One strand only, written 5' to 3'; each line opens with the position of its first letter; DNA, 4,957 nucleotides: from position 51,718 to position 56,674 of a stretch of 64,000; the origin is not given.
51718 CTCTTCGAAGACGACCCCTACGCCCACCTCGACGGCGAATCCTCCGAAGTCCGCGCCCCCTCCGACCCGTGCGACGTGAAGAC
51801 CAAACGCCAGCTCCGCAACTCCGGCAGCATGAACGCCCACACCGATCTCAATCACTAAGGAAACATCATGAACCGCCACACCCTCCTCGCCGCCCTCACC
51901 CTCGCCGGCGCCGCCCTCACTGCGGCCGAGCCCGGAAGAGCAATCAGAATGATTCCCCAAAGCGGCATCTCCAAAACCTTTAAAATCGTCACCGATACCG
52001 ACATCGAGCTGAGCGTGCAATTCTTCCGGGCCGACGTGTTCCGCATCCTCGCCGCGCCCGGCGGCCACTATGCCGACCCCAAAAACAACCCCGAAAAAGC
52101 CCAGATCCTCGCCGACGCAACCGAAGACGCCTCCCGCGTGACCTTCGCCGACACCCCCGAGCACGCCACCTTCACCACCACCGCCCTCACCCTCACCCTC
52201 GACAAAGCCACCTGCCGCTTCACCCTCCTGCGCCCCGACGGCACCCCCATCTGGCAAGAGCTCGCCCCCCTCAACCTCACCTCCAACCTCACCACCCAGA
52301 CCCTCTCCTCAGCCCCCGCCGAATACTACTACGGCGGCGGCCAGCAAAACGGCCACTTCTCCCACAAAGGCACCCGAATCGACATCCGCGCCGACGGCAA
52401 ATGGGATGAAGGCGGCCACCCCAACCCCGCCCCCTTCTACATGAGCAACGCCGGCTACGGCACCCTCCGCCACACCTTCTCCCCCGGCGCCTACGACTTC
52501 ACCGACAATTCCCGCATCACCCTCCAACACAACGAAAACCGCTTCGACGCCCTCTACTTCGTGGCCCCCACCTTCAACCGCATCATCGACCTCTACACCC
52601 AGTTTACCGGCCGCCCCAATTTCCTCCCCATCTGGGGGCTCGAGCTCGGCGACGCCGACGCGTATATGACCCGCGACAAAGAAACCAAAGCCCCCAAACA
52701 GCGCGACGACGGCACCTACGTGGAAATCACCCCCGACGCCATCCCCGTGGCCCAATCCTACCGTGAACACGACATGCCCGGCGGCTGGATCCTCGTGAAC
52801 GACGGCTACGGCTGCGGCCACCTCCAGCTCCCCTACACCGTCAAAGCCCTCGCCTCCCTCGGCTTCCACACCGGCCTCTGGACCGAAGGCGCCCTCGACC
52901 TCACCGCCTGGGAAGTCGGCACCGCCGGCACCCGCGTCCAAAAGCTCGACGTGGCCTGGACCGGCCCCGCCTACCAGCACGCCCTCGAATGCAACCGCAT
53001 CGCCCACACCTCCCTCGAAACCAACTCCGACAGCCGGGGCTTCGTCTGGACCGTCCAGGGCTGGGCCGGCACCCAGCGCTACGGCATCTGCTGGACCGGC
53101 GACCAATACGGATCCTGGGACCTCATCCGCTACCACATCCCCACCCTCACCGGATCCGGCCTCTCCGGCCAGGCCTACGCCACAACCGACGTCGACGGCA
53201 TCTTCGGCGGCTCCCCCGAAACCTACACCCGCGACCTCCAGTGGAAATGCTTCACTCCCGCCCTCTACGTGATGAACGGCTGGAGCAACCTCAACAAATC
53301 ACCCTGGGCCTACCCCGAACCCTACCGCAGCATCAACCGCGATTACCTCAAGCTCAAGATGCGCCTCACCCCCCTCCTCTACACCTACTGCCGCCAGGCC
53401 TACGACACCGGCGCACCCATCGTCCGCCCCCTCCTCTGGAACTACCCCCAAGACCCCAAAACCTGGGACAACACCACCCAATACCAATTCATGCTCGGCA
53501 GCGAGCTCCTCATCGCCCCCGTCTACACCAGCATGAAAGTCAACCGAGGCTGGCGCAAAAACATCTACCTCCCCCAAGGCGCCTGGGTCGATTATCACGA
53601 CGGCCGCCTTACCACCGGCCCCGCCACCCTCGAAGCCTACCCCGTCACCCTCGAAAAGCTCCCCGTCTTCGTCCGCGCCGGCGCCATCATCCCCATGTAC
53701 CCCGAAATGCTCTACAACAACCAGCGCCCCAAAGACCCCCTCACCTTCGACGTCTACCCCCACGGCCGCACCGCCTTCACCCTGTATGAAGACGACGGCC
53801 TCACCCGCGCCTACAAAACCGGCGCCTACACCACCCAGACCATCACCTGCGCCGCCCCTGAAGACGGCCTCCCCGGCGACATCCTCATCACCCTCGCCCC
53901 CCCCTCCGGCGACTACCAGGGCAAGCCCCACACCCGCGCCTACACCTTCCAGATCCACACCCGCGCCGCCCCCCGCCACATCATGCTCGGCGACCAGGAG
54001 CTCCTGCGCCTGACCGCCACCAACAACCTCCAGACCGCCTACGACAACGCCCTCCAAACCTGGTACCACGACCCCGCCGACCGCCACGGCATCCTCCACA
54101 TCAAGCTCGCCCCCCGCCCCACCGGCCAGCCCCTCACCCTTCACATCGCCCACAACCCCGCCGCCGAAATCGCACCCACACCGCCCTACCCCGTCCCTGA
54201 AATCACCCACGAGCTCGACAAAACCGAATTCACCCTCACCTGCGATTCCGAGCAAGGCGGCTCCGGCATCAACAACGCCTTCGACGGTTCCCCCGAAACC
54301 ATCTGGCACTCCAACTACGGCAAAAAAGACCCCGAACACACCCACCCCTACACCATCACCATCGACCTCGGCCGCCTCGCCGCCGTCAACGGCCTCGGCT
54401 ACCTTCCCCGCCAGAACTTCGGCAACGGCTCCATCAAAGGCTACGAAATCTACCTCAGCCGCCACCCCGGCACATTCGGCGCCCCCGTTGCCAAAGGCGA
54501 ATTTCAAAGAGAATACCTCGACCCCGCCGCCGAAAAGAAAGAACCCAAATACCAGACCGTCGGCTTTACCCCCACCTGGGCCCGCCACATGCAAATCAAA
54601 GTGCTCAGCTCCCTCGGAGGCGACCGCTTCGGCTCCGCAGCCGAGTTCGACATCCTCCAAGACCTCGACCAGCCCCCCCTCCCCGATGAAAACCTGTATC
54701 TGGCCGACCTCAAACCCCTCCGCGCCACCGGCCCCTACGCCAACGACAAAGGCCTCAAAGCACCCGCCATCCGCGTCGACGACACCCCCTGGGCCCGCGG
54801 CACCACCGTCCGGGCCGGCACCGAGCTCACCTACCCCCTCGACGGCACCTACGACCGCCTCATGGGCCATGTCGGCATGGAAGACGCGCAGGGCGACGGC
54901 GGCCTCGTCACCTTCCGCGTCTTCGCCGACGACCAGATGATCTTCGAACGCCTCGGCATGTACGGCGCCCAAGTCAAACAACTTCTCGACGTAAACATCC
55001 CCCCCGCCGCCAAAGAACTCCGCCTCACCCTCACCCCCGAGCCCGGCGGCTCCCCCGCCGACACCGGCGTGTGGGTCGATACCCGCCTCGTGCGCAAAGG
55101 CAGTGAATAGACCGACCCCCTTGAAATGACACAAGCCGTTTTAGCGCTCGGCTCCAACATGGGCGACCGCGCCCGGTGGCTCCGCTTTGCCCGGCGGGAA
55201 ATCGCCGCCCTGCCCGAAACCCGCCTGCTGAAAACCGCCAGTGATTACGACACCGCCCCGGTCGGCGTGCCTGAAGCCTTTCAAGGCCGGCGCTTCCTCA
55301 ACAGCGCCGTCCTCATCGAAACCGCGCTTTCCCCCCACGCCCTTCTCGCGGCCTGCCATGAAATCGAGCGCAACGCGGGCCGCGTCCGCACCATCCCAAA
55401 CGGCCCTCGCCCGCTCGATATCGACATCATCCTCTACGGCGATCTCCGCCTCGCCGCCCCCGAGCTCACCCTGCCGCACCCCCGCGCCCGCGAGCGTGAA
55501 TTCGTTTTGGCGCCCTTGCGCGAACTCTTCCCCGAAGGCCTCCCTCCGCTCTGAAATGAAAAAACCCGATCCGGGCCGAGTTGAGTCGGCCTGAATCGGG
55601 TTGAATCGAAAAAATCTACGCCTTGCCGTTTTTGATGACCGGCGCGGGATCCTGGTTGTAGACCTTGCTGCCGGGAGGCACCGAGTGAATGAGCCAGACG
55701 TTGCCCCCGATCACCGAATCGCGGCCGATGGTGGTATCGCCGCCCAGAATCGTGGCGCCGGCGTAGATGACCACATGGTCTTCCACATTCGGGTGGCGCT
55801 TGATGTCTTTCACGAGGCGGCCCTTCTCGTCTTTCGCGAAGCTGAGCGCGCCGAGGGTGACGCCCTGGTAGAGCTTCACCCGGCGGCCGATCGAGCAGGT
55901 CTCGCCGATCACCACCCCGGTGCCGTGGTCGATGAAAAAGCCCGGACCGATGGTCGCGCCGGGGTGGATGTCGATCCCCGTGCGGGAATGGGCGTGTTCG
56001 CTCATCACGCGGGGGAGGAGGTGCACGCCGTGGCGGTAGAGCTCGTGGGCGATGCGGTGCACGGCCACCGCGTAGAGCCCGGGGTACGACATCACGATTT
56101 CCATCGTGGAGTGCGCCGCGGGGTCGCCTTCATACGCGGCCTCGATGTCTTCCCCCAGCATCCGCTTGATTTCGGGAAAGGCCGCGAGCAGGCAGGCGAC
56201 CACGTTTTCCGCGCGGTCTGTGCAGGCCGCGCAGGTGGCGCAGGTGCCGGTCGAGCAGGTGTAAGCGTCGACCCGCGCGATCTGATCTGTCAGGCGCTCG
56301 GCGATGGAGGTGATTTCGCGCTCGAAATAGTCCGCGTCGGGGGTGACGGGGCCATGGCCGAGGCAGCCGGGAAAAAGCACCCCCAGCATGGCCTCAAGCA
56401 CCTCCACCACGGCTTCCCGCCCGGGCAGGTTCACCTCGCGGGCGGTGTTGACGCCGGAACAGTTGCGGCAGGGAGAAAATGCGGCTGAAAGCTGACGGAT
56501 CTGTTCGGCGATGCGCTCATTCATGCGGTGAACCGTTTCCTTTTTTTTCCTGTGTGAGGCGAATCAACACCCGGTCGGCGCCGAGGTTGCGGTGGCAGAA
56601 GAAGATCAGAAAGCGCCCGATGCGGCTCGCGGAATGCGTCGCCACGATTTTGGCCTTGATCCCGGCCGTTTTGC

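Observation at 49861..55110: Translationally adjacent M60-like peptidase + GH31 glycosidase with CBM32 and NPCBM modules: candidate O-glycoprotein (mucin-type) degradation operon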

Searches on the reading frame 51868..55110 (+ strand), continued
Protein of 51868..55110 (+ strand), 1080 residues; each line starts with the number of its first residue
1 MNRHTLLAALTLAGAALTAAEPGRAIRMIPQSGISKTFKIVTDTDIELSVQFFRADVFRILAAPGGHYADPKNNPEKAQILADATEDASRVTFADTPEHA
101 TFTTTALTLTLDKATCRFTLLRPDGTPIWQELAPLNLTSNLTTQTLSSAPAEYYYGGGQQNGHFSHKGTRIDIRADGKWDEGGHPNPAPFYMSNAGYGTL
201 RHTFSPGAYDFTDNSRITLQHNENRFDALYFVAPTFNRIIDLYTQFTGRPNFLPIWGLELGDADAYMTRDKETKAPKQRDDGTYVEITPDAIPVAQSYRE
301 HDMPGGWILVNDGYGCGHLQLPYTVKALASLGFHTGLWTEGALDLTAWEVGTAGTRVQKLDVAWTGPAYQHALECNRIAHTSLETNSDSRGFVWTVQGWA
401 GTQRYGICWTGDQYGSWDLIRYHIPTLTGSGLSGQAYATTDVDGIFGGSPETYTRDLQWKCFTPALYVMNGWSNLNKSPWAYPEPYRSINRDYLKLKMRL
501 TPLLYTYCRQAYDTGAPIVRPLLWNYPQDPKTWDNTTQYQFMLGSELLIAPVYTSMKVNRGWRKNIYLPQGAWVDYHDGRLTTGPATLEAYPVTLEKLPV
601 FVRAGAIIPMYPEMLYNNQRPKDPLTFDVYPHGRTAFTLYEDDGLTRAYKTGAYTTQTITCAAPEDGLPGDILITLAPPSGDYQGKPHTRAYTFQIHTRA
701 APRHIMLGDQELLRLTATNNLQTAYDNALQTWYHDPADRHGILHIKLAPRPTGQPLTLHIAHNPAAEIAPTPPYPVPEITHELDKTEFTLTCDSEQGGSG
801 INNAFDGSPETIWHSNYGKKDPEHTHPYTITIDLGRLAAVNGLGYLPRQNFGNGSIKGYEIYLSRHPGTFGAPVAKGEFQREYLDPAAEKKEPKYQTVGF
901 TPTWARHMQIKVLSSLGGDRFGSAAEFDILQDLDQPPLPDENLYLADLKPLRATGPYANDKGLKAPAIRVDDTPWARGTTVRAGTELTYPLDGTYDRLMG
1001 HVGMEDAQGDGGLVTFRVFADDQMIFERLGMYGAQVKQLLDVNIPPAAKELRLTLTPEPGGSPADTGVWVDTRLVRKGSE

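Call 72: search_protein_families(library=pfam, proteins=[L105:7526-9382:-, L105:8464-9678:-, L105:6174-7505:-, L105:3926-5476:-, L105:2016-3902:-, L105:13284-16361:+, L105:17795-18856:+, L105:19196-20704:+, L120:7758-9176:-, L134:6186-7628:+], max_evalue=0.0001)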
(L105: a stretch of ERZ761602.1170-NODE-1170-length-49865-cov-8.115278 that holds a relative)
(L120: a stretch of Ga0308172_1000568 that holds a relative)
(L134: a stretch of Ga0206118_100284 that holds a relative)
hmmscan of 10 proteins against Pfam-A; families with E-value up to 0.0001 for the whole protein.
L105:7526-9382:- (618 aa): 2 families
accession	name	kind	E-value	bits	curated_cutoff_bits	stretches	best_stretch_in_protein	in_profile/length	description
PF00480.26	ROK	-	3.9e-64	217.4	22.9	1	314-613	1-293/294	ROK family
PF02685.22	Glucokinase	-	5.6e-07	29.3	22.1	1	318-555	4-250/314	Glucokinase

L105:8464-9678:- (404 aa): 1 family
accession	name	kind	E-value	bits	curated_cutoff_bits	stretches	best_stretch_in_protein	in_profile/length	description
PF01380.27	SIS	-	9.1e-14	51.8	25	1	75-203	6-124/131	SIS domain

L105:6174-7505:- (443 aa): 1 family
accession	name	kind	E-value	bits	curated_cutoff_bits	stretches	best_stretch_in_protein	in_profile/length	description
PF08013.17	GatZ_KbaZ-like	-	1.2e-183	611.1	26.7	1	8-425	2-419/420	D-tagatose-1,6-bisphosphate aldolase subunit GatZ/KbaZ-like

L105:3926-5476:- (516 aa): 0 families

L105:2016-3902:- (628 aa): 0 families

L105:13284-16361:+ (1025 aa): 2 families
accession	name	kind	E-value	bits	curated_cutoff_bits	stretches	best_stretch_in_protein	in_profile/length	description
PF00593.30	TonB_dep_Rec_b-barrel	-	1.6e-34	121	27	1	412-991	11-436/436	TonB dependent receptor-like, beta-barrel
PF07715.20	Plug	-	3.3e-21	76.2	23.9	1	97-213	4-107/107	TonB-dependent Receptor Plug Domain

L105:17795-18856:+ (353 aa): 2 families
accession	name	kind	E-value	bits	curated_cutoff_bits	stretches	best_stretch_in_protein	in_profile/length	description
PF00072.30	Response_reg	-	4.6e-17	62.6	30.2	1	128-237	1-110/111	Response regulator receiver domain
PF00486.34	Trans_reg_C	-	7.4e-14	52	26.2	1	277-351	3-77/77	Transcriptional regulatory protein, C terminal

L105:19196-20704:+ (502 aa): 1 family
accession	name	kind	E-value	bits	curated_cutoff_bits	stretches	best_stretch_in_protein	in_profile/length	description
PF02518.31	HATPase_c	-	1.3e-23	83.9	26.4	1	393-499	2-109/111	Histidine kinase-, DNA gyrase B-, and HSP90-like ATPase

L120:7758-9176:- (472 aa): 1 family
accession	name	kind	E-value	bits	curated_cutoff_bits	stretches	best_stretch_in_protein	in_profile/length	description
PF01380.27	SIS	-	1.5e-12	47.8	25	1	147-274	8-125/131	SIS domain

L134:6186-7628:+ (480 aa): 2 families
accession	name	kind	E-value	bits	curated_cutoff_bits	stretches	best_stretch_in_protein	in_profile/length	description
PF21252.2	Glyco_hydro_109_C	-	9.6e-82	273.3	27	1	199-383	1-186/187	Glycosyl hydrolase 109, C-terminal domain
PF01408.29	GFO_IDH_MocA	-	2.3e-08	35.2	24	1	61-162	2-92/120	Oxidoreductase family, NAD-binding Rossmann fold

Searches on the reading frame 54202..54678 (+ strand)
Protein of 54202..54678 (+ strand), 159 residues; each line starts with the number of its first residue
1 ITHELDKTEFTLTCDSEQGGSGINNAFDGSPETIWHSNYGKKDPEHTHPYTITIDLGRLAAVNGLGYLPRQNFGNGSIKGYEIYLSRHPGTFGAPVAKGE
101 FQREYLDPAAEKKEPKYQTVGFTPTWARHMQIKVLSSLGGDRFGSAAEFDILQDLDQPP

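Call 64: search_solved_structures(query=window:54202-54678:+, max_evalue=0.001, show_alignments=0)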
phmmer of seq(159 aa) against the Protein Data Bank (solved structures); distinct sequences matched with E-value up to 0.001: 34.
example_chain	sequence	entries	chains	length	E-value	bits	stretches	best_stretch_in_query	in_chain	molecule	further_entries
8tx6_A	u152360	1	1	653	2e-19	73.5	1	7-153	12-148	Galactose oxidase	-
2eid_A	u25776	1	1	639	1.1e-18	71.1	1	5-153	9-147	Galactose oxidase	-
2eib_A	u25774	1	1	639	1.1e-18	71.1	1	5-153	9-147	Galactose oxidase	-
2eic_A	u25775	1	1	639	1.1e-18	71.1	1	5-153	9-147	Galactose oxidase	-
1t2x_A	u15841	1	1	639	1.1e-18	71.1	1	5-153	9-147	Galactose Oxidase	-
1gof_A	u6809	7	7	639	1.1e-18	71.1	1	5-153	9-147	GALACTOSE OXIDASE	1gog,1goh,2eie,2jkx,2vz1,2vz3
1k3i_A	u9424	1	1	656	1.2e-18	71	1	5-153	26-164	Galactose Oxidase Precursor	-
8tx5_A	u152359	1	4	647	1.6e-18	70.6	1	6-153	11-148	Galactose oxidase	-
6xlt_A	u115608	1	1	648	1.9e-18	70.4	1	6-153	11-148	Galactose oxidase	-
9ndr_A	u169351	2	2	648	1.9e-18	70.4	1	6-153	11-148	Galactose oxidase | F5/8 type C domain-containing protein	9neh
6xlr_A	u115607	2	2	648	1.9e-18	70.3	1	6-153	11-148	Galactose oxidase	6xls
2wq8_A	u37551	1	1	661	1.9e-18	70.3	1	6-153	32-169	GALACTOSE OXIDASE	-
1w8n_A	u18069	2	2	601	1.1e-14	58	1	22-150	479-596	BACTERIAL SIALIDASE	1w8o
2ber_A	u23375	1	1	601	1.2e-14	58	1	22-150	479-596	BACTERIAL SIALIDASE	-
2bzd_A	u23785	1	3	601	1.2e-14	58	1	22-150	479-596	BACTERIAL SIALIDASE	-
4a41_A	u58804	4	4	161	7.1e-12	48.9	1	17-151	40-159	ALPHA-N-ACETYLGLUCOSAMINIDASE FAMILY PROTEIN | Alpha-N-acetylglucosaminidase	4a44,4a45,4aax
4lks_A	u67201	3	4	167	3.4e-10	43.5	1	15-149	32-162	Glycosyl hydrolase, family 31/fibronectin type III domain protein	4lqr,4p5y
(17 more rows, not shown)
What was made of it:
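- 54238..54648 (+): CBM32 (F5/8 type C) carbohydrate-binding module (aa 791-927). Nearest solved relatives are all Gal/GalNAc-binding CBM32s: galactose oxidase (2e-19), M. viridifaciens sialidase, C. perfringens GH89 CBM32 (4a41/4aax, 7e-12) and C. perfringens GH31 CBM32 (4lks, 3e-10) (call 64).
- On CBM32 (Gal/GalNAc-binding type): Nearest solved relatives are galactose oxidase, M. viridifaciens sialidase, CpGH89 CBM32 (4aax) and CpGH31 CBM32 (4lks) (call 64).
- The CBM32 is nearest to Gal/GalNAc-binding CBM32s, including that of the C. perfringens GH31 (call 64). The CBMs are of the Gal/GalNAc type (call 64).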

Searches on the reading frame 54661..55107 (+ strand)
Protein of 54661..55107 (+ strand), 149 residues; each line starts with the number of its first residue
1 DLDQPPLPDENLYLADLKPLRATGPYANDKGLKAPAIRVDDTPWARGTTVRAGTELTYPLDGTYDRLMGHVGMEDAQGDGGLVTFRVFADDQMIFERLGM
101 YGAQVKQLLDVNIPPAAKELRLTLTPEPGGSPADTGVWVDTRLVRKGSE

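Call 65: search_solved_structures(query=window:54661-55107:+, max_evalue=0.01, show_alignments=0)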
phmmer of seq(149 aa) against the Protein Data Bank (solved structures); distinct sequences matched with E-value up to 0.01: 2.
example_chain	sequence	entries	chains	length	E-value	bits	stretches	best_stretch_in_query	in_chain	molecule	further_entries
2vmh_A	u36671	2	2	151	0.0021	21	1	43-142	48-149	FIBRONECTIN TYPE III DOMAIN PROTEIN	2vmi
2vmg_A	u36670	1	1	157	0.0022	20.9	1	43-142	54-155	FIBRONECTIN TYPE III DOMAIN PROTEIN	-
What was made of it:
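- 54694..55089 (+): NPCBM/NEW2 (CBM51-type) module (aa 943-1074). Weak match to the C. perfringens CBM51 structures 2vmg/2vmh, E 2e-3 (call 65).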

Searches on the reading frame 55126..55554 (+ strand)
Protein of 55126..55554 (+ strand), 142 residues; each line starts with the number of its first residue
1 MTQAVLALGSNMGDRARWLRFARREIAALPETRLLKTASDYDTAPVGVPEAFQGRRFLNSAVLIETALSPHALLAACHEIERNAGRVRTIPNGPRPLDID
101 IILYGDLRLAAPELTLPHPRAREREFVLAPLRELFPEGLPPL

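Call 6: search_protein_families(library=pfam, proteins=[window:55126-55554:+], max_evalue=0.01)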
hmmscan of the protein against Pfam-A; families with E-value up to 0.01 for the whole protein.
window:55126-55554:+ (142 aa): 1 family
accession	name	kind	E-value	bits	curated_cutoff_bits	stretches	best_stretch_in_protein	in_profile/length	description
PF01288.25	HPPK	-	2.2e-35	122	25.7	1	5-135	1-115/116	7,8-dihydro-6-hydroxymethylpterin-pyrophosphokinase (HPPK)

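Call 7: search_protein_families(library=ncbifam, proteins=[window:55126-55554:+], max_evalue=0.01)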
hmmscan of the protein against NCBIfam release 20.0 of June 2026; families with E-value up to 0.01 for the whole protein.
window:55126-55554:+ (142 aa): 3 families
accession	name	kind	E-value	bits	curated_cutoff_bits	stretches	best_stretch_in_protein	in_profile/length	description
TIGR01498.1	folK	equivalog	3.1e-37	127.6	54.1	1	4-135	1-127/128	2-amino-4-hydroxy-6-hydroxymethyldihydropteridine diphosphokinase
NF010692.0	PRK14092.1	equivalog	6.7e-32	110.5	234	1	3-137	9-139/163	2-amino-4-hydroxy-6-hydroxymethyldihydropteridine diphosphokinase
NF007595.0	PRK10239.1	equivalog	1.4e-24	86.6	252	1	1-137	1-135/159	2-amino-4-hydroxy-6-hydroxymethyldihydropteridine diphosphokinase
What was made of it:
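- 55126..55554 (+): folK (HPPK). Probably co-transcribed as a passenger; not functionally part of the pair. TIGR01498 at 128 bits, above its cut-off (call 7).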

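Call 45: find_encoding_contigs(protein=window:55126-55554:+, flank=1000, max_places=3)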
Protein window:55126-55554:+ (142 aa): 1 contig read that carries it; 1 place shown.
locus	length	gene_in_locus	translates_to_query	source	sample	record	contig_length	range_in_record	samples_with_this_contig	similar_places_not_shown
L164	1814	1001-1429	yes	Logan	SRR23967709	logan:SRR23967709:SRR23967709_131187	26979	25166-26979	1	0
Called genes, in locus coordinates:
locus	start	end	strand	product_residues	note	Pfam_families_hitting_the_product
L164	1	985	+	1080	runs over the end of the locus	PF13802:Gal_mutarotas_2, PF01055:Glyco_hydro_31_2nd, PF21365:Glyco_hydro_31_3rd, PF17137:DUF5110, PF00754:F5_F8_type_C, PF08305:NPCBM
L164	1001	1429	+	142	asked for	PF01288:HPPK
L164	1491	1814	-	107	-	?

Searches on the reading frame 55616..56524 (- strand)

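Call 50: search_protein_families(library=pfam, proteins=[window:55616-56524:-], max_evalue=0.01)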
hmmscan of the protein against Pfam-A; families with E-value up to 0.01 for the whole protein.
window:55616-56524:- (302 aa): 4 families
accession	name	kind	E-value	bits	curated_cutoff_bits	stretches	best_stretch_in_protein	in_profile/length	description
PF00132.30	Hexapep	-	2.7e-08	33.6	27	2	189-225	1-35/36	Bacterial transferase hexapeptide (six repeats)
PF06426.19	SATase_N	-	0.00076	20.2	21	1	106-153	56-103/105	Serine acetyltransferase, N-terminal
PF25084.1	LbH_EIF2B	-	0.0023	18.3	54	0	186-219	18-54/105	EIF2B subunit epsilon LbH domain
PF14602.12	Hexapep_2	-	0.0064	16.6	27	0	247-276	4-30/34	Hexapeptide repeat of succinyl-transferase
